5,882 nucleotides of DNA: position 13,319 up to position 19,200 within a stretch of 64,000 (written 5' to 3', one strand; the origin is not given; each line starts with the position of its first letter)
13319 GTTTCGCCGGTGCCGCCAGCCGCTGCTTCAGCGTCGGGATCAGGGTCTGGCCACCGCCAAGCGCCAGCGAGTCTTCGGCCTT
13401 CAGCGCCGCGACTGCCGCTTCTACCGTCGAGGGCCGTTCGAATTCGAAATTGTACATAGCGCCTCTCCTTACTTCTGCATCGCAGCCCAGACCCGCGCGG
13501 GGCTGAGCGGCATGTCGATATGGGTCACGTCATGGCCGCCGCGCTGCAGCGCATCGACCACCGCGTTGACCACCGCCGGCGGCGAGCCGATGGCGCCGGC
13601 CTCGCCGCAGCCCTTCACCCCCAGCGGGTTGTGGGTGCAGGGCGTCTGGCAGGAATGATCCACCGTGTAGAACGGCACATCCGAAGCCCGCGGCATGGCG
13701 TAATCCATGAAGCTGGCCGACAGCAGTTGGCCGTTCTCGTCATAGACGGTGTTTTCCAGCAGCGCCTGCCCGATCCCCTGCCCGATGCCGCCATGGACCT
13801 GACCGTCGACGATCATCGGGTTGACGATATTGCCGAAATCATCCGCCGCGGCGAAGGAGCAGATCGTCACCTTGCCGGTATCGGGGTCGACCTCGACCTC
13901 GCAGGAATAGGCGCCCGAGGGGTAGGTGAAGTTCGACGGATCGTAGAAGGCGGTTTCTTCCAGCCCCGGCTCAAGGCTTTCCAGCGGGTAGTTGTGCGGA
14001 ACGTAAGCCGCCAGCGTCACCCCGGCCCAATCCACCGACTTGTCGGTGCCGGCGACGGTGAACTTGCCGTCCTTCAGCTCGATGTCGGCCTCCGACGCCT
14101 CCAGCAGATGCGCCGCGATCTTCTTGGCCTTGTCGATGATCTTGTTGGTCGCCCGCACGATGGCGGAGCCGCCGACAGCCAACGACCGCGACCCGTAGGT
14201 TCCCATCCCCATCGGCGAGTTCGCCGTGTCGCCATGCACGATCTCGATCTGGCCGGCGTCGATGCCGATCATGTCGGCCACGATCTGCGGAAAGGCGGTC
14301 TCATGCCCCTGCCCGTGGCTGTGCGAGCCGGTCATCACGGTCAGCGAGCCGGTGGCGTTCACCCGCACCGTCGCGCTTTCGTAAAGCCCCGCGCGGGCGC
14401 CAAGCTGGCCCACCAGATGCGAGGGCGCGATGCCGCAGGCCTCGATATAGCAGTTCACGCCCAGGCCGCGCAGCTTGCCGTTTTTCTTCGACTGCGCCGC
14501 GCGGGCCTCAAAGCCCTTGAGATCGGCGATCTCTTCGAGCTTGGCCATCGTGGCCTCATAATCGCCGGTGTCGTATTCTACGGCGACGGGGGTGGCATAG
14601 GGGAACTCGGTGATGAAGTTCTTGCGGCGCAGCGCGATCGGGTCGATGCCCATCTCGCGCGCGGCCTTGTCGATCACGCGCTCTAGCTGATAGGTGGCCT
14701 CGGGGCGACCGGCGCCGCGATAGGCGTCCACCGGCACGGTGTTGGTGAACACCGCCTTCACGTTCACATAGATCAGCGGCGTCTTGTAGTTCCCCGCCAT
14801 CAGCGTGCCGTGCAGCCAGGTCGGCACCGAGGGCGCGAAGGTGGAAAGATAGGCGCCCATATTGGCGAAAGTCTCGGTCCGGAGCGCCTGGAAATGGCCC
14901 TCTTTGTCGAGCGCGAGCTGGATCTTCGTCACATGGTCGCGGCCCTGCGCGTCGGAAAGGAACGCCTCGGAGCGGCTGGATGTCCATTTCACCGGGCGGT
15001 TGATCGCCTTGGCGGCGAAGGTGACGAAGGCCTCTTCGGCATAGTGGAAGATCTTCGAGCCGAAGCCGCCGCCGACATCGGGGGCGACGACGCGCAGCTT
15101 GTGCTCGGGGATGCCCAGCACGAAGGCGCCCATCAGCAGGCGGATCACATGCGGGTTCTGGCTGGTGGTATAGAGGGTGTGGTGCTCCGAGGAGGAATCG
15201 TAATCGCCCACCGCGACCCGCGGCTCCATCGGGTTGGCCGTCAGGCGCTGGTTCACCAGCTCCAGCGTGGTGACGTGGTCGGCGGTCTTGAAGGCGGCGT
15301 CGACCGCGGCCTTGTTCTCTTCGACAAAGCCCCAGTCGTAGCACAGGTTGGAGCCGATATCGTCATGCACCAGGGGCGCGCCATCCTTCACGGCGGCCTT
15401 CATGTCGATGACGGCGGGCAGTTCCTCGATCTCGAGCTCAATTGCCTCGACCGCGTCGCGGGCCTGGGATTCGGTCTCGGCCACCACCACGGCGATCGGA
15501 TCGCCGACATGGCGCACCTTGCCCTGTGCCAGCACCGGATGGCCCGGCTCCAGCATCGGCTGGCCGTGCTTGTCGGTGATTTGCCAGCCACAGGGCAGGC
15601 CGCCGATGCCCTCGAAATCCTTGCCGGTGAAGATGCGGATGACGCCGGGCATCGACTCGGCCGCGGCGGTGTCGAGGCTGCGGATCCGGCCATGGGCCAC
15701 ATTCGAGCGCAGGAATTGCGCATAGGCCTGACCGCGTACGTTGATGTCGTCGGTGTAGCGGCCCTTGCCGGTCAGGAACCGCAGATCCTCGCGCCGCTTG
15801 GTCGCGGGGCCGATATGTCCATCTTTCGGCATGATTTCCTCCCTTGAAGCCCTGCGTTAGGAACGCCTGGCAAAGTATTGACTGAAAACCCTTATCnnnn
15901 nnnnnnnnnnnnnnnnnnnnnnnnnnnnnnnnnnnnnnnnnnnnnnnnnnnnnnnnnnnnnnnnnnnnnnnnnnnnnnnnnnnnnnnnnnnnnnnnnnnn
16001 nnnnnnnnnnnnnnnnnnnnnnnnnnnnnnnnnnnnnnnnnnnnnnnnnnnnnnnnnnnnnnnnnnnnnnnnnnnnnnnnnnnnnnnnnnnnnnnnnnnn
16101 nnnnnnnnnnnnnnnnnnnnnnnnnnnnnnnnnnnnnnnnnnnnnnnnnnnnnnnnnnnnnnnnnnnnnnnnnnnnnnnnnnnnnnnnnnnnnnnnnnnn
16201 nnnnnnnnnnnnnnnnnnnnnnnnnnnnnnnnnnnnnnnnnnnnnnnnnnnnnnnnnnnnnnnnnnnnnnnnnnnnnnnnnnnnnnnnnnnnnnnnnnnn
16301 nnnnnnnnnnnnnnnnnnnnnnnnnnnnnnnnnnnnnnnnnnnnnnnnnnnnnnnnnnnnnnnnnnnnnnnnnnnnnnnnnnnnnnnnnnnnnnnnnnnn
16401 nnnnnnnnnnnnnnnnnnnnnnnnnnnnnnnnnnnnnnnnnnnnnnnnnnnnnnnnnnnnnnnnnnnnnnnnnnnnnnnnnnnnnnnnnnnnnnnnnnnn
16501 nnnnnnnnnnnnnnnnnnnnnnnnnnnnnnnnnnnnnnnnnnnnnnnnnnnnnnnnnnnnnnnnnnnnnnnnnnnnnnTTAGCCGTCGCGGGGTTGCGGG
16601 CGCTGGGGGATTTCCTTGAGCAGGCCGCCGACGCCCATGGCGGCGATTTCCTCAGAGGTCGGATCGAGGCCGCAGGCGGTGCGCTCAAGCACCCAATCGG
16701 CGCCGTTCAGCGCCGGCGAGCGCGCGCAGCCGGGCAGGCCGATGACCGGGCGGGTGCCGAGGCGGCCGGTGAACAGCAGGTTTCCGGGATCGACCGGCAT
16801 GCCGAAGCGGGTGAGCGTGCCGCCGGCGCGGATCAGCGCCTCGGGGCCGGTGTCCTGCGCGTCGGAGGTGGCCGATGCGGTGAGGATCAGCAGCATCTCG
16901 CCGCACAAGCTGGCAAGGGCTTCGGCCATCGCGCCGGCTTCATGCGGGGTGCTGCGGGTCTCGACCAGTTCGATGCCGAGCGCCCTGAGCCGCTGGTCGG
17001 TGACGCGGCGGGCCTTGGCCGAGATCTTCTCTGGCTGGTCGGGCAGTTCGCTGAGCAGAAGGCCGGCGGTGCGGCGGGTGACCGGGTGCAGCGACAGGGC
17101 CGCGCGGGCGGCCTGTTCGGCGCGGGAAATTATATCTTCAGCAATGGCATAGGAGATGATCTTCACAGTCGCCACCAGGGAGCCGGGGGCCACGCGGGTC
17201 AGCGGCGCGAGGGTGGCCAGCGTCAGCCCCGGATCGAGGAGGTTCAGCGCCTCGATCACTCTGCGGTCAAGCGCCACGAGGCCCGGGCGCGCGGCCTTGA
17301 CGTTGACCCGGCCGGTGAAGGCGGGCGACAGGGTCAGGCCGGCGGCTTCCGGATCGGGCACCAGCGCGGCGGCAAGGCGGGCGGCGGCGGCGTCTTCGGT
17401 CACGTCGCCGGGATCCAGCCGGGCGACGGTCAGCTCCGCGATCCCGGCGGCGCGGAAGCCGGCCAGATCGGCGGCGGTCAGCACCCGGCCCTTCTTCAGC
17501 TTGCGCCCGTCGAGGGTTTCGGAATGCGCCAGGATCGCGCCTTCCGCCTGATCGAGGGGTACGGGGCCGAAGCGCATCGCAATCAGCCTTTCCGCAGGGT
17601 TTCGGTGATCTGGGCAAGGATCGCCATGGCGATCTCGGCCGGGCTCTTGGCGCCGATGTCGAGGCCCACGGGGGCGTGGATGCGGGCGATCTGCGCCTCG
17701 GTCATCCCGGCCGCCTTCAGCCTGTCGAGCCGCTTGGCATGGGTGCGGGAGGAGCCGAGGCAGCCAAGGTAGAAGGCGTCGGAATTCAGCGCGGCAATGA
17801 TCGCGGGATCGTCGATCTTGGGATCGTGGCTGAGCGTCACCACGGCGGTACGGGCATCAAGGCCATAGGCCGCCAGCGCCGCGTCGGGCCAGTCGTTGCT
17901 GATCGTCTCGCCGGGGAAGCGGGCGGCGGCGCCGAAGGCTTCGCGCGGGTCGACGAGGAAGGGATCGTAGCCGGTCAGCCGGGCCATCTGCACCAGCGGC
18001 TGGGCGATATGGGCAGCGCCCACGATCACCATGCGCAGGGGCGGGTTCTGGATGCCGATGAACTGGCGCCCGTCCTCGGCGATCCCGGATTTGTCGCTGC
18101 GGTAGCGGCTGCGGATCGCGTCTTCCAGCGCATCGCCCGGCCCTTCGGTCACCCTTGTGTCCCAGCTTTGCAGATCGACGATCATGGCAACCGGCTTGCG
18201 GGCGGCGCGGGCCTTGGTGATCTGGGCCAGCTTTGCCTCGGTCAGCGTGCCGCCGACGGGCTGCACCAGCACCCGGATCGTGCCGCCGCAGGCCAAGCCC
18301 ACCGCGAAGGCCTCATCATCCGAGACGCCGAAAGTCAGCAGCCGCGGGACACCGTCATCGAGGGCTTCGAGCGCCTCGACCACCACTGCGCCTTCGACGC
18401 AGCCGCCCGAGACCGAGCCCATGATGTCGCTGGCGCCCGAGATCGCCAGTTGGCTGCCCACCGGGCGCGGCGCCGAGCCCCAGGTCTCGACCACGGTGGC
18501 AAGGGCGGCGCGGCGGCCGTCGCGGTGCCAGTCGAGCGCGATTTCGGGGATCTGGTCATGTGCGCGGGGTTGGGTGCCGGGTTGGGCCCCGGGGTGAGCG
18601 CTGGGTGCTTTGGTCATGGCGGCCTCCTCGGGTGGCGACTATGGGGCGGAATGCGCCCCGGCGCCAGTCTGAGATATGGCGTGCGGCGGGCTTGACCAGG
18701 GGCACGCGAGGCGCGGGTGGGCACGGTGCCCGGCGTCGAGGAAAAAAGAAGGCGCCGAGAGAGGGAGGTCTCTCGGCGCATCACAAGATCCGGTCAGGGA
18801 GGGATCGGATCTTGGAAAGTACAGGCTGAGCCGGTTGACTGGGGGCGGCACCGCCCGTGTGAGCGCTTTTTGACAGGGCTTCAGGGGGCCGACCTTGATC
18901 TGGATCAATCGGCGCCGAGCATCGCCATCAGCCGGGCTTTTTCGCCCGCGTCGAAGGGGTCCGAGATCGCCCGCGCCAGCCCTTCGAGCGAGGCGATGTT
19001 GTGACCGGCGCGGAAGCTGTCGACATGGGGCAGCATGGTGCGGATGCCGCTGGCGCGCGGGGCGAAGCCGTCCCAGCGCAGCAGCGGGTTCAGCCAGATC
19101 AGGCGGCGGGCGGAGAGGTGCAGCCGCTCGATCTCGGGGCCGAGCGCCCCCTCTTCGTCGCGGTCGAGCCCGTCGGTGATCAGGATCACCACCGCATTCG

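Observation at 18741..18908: Candidate FNR-activated sRNA with twin anti-Shine-Dalgarno loops inside the cox cluster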

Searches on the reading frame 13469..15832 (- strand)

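Call 6: search_protein_families(library=pfam, proteins=[window:13469-15832:-])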
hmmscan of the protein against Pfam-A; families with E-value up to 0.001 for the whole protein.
window:13469-15832:- (787 aa): 3 families
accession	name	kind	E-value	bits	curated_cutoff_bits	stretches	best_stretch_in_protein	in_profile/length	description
PF20256.3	MoCoBD_2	-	1.7e-90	303.8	27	1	432-720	2-283/283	Molybdopterin cofactor-binding domain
PF02738.23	MoCoBD_1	-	1.3e-76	257.4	27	1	156-406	2-244/244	Molybdopterin cofactor-binding domain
PF01315.27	Ald_Xan_dh_C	-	1e-28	100.2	31.3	1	21-139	1-110/110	Aldehyde oxidase and xanthine dehydrogenase, a/b hammerhead domain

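Call 61: search_protein_families(library=ncbifam, proteins=[window:13469-15832:-], max_evalue=1e-10)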
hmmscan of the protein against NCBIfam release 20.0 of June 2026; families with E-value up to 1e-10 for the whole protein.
window:13469-15832:- (787 aa): 13 families
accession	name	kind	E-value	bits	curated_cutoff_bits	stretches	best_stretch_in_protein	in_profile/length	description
NF041018.1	glyceraldDH_alpha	equivalog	6.3e-200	666.3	790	1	7-763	3-727/741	glyceraldehyde dehydrogenase subunit alpha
TIGR02416.1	CO_dehy_Mo_lg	equivalog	3.5e-193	643.8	991.15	1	15-783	1-769/770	aerobic carbon-monoxide dehydrogenase large subunit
NF040766.1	CODH_aero_grp5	exception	2.2e-179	598.3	950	2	7-604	5-589/785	aerobic carbon-monoxide dehydrogenase large subunit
TIGR03194.1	4hydrxCoA_A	equivalog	3e-122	409.5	994.55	1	20-784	10-745/746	4-hydroxybenzoyl-CoA reductase subunit alpha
NF043082.1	XdhA_XDHase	equivalog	1.2e-120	403.9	780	1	7-786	1-753/758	xanthine dehydrogenase subunit XdhA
NF007426.0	PRK09970.1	equivalog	3e-114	382.7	916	1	7-785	6-755/761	xanthine dehydrogenase molybdenum-binding subunit XdhA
NF045668.1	pterin_aldehy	equivalog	8.9e-90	302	1100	1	8-786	176-905/905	molybdopterin-dependent aldehyde oxidoreductase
TIGR03196.1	pucD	equivalog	4.1e-85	286.7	783.65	1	13-764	9-742/763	xanthine dehydrogenase subunit D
TIGR02965.1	xanthine_xdhB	equivalog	3.5e-71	240.4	849.5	1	18-786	12-755/758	xanthine dehydrogenase molybdopterin binding subunit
TIGR03311.1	Se_dep_XDH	equivalog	7.2e-67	226.1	830.45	2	4-575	159-684/848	selenium-dependent xanthine dehydrogenase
TIGR03313.1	Se_sel_red_Mo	hypoth_equivalog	2.7e-64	217.3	1101.9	2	176-761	363-930/951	molybdopterin-dependent oxidoreductase Mo/Fe-S-binding subunit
NF041671.1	peri_hyde_PaoC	equivalog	8.9e-62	209.5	1180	1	7-761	18-712/735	aldehyde oxidoreductase molybdenum-binding subunit PaoC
TIGR02969.1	mam_aldehyde_ox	subfamily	6.1e-38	130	1912.3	1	14-784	583-1306/1330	aldehyde oxidase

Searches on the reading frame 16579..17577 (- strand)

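Call 6: search_protein_families(library=pfam, proteins=[window:16579-17577:-])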
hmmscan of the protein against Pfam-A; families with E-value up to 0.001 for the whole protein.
window:16579-17577:- (332 aa): 1 family
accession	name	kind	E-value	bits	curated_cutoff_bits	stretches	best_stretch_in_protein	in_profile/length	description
PF00994.29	MoCF_biosynth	-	0.00051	20.2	26.6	0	187-286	16-128/144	Probable molybdopterin binding domain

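Call 61: search_protein_families(library=ncbifam, proteins=[window:16579-17577:-], max_evalue=1e-10)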
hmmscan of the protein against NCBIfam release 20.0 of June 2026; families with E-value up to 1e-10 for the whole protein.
window:16579-17577:- (332 aa): 0 families

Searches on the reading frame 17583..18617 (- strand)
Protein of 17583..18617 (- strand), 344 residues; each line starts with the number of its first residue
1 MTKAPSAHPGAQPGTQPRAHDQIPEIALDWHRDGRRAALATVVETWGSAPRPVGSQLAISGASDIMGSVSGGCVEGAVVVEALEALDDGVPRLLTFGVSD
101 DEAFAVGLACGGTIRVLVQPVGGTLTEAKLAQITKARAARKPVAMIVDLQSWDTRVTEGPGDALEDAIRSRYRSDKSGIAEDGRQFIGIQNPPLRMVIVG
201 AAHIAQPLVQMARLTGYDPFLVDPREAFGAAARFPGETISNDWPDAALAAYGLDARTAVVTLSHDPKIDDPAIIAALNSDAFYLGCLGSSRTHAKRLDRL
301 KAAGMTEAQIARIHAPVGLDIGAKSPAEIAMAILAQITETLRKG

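Call 6: search_protein_families(library=pfam, proteins=[window:17583-18617:-])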
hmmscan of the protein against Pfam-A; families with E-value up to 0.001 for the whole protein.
window:17583-18617:- (344 aa): 2 families
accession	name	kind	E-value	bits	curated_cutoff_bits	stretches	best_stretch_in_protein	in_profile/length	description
PF13478.12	XdhC_C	-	4e-41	140.9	29.7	1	196-337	1-125/125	XdhC Rossmann domain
PF02625.21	XdhC_CoxI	-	3.3e-24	85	24.3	1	30-97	1-68/68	XdhC and CoxI family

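Call 61: search_protein_families(library=ncbifam, proteins=[window:17583-18617:-], max_evalue=1e-10)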
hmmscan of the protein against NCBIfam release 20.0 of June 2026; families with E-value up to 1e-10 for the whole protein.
window:17583-18617:- (344 aa): 2 families
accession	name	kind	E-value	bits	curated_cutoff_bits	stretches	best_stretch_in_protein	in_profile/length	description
NF045664.1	XdhC_rel_AOR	equivalog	4.3e-49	167.6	350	1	30-338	8-341/346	XdhC family aldehyde oxidoreductase maturation factor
TIGR02964.1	xanthine_xdhC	equivalog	1.2e-24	87.2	161.6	1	39-337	2-245/246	xanthine dehydrogenase accessory protein XdhC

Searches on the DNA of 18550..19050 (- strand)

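Call 4: search_rna_families(source=window, start=18550, end=19050, threshold=evalue, max_evalue=10, show_alignments=4)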
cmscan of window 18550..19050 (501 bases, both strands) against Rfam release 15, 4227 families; matches with E-value up to 10: 3.
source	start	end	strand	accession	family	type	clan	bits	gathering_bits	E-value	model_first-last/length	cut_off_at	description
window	18748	18815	-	RF02833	Scr3202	Gene; sRNA;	-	35.3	52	0.0021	1-95/95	no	Streptomyces RNA 3202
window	18885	18988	-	RF02647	Cis52_sRNA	Gene; sRNA;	-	13.3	56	3.9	1-179/179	no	Ruegeria cis52 sRNA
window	18737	18827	-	RF00519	suhB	Gene; sRNA;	CL00108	12.6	41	7.3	1-77/77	no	Makes More Granules Regulator RNA (mmgR)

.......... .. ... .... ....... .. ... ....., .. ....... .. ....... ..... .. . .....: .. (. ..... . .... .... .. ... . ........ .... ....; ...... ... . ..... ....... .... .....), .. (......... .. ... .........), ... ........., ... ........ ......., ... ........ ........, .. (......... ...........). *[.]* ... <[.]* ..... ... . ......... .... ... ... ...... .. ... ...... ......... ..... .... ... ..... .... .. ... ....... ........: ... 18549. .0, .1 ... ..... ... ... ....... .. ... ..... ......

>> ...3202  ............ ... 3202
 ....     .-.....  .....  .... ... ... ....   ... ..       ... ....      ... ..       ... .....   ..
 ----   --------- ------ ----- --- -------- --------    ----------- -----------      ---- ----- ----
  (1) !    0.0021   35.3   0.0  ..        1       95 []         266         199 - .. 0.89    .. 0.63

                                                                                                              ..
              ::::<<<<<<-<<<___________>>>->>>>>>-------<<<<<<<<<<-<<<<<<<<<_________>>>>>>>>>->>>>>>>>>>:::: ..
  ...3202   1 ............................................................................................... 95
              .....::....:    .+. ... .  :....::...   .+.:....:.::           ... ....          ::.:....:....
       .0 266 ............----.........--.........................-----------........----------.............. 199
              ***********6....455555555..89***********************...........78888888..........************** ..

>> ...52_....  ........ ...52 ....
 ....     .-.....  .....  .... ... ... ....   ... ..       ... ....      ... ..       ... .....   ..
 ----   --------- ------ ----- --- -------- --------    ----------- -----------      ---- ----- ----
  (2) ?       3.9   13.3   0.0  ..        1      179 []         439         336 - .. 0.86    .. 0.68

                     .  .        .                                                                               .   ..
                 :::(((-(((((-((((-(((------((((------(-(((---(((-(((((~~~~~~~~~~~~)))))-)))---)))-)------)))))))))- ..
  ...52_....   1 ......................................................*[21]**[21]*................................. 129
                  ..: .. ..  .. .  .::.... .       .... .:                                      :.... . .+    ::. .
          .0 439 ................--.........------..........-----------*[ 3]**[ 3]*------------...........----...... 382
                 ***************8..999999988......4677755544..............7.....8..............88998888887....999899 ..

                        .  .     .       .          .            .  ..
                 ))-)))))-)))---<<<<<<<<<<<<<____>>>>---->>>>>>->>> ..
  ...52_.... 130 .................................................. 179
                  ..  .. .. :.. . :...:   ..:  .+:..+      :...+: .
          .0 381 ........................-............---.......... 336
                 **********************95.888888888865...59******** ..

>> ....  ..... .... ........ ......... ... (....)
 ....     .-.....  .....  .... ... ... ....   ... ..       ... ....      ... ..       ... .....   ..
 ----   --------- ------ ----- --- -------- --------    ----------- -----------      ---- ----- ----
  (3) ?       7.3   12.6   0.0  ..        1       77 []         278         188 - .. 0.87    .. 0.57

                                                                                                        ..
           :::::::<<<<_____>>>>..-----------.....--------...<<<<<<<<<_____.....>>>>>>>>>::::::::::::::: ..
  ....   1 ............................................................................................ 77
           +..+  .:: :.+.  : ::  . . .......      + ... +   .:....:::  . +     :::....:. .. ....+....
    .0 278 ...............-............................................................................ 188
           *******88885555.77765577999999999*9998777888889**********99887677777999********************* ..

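Call 36: build_rna_model(alignment_id=A4, structure=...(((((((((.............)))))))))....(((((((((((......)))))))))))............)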
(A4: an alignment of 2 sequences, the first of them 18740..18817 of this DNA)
Model R1 built from alignment A4 (2 sequences, 78 columns); structure: as given.
model positions 78; base pairs 20; branch points 1; effective number of sequences 1.21; information 0.727 bits per position. Calibrated on 0.2 Mb of random sequence (short: E-values are rough).
structure used (alignment columns):
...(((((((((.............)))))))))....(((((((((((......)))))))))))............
